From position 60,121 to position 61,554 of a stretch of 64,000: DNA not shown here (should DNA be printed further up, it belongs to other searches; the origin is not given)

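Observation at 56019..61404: Quaternary-amine demethylation locus: non-Pyl MttB-family methyltransferase, corrinoid protein, MFS transporter, GntR/FCD regulator and M24 hydrolase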

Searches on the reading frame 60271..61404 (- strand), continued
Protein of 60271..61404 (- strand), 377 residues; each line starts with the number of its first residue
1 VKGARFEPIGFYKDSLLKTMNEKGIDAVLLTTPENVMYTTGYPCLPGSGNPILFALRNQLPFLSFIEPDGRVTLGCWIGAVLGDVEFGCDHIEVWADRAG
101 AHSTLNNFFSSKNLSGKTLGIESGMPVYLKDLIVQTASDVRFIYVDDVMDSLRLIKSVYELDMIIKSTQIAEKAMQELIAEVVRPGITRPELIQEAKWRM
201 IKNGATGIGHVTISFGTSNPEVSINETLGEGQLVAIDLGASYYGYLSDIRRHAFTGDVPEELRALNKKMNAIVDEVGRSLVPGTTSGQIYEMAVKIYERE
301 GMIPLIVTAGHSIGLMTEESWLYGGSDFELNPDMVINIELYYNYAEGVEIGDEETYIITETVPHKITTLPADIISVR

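Call 44: find_encoding_contigs(protein=P0130, flank=7000, max_places=1)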
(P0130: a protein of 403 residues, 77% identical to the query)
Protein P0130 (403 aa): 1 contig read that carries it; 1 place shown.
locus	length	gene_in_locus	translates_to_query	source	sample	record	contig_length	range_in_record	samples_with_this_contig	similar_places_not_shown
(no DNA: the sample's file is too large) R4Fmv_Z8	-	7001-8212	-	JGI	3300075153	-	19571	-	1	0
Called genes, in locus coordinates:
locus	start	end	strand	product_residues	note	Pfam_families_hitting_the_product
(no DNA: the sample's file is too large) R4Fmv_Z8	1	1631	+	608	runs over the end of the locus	PF06980:DUF1302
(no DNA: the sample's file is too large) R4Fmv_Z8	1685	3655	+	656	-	PF02730:AFOR_N, PF01314:AFOR_C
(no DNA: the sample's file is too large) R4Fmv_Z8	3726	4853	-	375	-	PF12838:Fer4_7 (faint), PF14697:Fer4_21, PF13237:Fer4_10 (weak), PF25160:LdpA_Fe-S-bd (weak), PF12837:Fer4_6 (weak), PF00037:Fer4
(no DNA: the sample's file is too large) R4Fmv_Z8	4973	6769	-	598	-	-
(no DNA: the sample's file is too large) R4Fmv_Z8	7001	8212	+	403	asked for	PF01321:Creatinase_N (weak), PF00557:Peptidase_M24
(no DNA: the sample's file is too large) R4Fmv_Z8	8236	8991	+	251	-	PF00392:GntR, PF07729:FCD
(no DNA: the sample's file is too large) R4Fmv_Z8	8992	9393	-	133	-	?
